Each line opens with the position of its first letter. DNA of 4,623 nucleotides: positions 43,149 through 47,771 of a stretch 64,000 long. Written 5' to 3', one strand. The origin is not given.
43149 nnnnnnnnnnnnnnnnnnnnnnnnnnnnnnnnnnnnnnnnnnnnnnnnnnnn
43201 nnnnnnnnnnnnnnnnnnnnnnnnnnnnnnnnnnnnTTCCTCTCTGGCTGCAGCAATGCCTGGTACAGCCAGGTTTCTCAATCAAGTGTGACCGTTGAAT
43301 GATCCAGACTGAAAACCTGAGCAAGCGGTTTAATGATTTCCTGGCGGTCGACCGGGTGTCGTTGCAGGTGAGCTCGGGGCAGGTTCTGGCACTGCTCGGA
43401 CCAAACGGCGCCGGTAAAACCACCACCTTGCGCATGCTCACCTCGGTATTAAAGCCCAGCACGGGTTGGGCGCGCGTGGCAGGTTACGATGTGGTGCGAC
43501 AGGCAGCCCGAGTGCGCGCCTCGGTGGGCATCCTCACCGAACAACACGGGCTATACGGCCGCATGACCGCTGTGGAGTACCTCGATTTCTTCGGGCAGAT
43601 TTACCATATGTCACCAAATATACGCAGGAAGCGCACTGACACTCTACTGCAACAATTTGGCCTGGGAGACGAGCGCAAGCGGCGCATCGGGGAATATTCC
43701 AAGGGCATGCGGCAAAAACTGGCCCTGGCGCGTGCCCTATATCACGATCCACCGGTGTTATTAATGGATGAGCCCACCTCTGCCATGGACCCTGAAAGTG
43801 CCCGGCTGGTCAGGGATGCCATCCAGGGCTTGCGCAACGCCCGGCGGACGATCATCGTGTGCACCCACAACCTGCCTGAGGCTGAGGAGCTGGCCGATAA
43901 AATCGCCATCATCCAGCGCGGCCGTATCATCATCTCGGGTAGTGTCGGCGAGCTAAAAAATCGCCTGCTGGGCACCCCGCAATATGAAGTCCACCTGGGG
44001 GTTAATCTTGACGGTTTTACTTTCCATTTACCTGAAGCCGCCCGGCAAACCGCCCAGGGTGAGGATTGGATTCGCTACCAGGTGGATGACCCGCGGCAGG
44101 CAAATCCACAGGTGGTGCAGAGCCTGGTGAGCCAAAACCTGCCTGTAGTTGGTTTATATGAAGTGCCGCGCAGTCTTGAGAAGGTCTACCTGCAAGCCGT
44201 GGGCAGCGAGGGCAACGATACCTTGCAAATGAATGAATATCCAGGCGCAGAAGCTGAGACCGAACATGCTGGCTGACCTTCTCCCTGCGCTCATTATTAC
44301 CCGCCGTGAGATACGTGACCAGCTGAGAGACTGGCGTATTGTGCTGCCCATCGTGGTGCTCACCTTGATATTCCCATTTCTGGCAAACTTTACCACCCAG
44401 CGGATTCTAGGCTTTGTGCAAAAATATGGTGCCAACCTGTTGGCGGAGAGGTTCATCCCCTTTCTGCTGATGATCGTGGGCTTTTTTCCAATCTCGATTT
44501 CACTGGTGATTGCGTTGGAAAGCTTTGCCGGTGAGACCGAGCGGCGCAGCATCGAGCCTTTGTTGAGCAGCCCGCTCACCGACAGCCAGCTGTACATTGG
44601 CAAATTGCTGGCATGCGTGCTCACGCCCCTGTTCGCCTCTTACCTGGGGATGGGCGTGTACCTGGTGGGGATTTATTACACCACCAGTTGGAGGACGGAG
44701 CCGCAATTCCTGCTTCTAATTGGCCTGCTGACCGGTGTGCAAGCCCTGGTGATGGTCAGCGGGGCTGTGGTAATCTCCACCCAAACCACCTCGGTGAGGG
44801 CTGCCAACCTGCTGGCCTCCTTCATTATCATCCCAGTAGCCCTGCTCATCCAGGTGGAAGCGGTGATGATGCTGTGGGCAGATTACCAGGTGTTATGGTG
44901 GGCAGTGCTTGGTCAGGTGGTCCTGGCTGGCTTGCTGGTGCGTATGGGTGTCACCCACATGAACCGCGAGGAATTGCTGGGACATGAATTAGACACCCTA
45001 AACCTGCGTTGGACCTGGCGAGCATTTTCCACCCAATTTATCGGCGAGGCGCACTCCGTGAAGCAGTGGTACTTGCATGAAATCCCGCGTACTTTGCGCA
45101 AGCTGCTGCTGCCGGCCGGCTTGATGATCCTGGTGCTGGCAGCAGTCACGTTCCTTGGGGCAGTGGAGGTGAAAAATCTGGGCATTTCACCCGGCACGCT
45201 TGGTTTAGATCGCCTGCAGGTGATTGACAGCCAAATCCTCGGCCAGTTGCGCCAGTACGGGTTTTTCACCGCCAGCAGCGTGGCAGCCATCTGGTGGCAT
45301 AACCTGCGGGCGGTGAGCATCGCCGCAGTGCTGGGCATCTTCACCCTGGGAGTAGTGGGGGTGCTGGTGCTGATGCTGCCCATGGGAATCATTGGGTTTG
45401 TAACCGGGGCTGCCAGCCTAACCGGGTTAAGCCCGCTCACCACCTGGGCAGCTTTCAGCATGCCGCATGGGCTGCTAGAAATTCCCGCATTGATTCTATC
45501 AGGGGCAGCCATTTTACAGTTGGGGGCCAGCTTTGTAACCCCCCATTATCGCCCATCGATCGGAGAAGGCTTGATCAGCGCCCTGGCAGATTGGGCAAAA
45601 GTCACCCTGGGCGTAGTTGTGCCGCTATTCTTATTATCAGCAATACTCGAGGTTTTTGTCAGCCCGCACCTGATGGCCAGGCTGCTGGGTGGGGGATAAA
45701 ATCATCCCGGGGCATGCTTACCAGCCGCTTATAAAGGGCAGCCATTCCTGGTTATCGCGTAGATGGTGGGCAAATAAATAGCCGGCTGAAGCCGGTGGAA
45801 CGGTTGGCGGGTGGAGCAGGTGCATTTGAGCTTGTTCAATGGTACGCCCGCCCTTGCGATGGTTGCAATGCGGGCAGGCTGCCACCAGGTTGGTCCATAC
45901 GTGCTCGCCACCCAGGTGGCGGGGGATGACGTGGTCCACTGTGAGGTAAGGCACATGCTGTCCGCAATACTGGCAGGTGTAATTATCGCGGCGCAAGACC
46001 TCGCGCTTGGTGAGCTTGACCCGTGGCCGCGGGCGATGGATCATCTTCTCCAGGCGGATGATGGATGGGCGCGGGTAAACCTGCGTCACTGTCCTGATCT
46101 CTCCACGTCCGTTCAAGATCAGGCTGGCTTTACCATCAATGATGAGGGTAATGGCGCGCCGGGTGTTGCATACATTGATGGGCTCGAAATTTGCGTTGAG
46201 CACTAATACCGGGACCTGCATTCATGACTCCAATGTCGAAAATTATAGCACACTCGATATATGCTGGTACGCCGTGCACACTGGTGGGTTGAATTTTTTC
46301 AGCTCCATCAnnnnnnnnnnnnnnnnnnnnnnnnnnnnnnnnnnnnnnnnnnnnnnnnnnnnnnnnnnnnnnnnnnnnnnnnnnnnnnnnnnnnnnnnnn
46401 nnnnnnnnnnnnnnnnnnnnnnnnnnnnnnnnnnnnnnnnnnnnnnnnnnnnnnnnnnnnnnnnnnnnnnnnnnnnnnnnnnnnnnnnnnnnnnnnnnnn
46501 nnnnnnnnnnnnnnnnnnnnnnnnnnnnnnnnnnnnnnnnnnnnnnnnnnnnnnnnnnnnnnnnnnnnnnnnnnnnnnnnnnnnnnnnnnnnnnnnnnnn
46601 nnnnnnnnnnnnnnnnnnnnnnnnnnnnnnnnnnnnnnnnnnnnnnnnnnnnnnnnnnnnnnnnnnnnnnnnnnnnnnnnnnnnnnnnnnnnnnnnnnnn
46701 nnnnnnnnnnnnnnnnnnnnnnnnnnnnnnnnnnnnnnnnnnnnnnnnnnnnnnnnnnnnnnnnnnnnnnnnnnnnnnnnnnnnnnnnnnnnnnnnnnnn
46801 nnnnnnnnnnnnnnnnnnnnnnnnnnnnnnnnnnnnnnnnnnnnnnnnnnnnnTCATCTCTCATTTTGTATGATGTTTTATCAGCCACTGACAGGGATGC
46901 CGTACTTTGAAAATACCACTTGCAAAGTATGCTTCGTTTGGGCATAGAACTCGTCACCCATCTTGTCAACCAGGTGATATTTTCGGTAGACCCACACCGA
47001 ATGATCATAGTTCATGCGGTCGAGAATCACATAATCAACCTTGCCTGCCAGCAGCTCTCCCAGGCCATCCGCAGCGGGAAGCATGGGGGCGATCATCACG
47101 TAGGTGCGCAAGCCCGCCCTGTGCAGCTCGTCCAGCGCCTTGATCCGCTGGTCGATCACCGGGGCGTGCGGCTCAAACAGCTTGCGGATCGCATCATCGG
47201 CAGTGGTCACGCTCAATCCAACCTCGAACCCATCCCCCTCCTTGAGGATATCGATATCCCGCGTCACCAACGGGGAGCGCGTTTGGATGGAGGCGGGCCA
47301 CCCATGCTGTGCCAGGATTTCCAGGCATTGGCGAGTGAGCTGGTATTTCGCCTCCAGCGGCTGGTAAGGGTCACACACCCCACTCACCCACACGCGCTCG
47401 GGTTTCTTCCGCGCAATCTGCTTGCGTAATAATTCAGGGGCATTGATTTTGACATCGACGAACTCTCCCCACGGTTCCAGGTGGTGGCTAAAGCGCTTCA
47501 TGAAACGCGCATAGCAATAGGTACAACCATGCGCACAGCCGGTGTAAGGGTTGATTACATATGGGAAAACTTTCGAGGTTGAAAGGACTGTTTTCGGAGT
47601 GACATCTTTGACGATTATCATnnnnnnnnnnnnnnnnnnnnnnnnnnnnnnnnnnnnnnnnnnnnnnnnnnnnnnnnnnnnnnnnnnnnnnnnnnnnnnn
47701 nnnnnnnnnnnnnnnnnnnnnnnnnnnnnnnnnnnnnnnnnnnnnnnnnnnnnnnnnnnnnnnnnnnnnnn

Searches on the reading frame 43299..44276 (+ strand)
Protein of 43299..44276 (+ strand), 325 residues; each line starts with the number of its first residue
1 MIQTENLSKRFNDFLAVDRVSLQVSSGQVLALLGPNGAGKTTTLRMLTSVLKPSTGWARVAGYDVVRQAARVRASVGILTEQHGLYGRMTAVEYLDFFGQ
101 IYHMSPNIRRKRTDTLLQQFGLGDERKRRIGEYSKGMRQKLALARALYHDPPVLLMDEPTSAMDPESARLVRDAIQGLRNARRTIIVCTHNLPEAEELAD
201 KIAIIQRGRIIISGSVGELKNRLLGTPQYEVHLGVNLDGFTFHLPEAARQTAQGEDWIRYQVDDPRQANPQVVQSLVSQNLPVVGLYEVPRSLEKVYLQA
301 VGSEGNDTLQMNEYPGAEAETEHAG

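Call 52: search_protein_families(library=pfam, proteins=[window:43299-44276:+], max_evalue=0.00001)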
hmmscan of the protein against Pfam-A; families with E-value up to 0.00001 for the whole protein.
window:43299-44276:+ (325 aa): 3 families
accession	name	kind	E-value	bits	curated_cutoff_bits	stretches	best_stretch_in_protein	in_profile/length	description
PF00005.33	ABC_tran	-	2.9e-31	109.3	25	1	18-161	2-137/137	ABC transporter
PF13304.12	AAA_21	-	1.9e-14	54.8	27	1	119-193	224-300/304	AAA domain, putative AbiEii toxin, Type IV TA system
PF13732.12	DrrA1-3_C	-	4e-06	27.9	27.4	1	214-301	1-81/81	ATP-binding protein DrrA1-3-like, C-terminal domain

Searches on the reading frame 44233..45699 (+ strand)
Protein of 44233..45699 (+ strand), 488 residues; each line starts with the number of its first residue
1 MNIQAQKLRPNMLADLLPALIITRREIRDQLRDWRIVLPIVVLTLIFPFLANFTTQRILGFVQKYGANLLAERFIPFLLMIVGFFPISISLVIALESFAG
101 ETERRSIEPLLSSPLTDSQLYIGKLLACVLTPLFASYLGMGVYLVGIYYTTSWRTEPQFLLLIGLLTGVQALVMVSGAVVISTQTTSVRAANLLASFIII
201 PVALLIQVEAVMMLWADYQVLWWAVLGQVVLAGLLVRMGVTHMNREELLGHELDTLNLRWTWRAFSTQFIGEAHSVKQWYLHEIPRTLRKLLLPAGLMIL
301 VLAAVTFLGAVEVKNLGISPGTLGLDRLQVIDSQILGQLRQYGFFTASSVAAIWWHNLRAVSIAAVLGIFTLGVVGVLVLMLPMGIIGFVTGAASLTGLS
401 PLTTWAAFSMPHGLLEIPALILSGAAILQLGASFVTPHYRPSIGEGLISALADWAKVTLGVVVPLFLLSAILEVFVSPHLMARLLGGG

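Call 52: search_protein_families(library=pfam, proteins=[window:44233-45699:+], max_evalue=0.00001)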
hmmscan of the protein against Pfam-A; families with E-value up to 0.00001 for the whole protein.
window:44233-45699:+ (488 aa): 4 families
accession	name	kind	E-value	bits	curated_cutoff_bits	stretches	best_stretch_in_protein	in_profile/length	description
PF01944.22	SpoIIM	-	7.2e-19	68.8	26.9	1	299-478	2-163/163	Stage II sporulation protein M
PF12679.13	ABC2_membrane_2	-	1.2e-11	44.8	27.2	1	21-214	2-209/283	ABC-2 family transporter protein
PF12698.13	ABC2_membrane_3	-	3.3e-07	30.2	31.6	1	72-291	158-327/347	ABC-2 family transporter protein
PF01061.29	ABC2_membrane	-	4.6e-06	26.7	26.9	1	21-205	5-176/211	ABC-2 type transporter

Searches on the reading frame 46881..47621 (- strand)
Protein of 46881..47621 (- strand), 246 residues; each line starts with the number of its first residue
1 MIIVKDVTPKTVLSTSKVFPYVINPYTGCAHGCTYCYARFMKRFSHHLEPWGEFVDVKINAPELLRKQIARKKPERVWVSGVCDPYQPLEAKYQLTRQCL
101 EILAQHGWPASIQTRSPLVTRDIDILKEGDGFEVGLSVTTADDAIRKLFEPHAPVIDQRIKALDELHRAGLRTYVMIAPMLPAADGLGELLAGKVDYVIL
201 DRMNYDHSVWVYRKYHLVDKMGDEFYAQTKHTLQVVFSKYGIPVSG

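Call 52: search_protein_families(library=pfam, proteins=[window:46881-47621:-], max_evalue=0.00001)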
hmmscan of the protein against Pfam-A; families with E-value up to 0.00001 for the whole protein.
window:46881-47621:- (246 aa): 1 family
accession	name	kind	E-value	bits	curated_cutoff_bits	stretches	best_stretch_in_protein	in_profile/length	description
PF04055.27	Radical_SAM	-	7.1e-16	59.3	29.5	1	23-177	1-148/166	Radical SAM superfamily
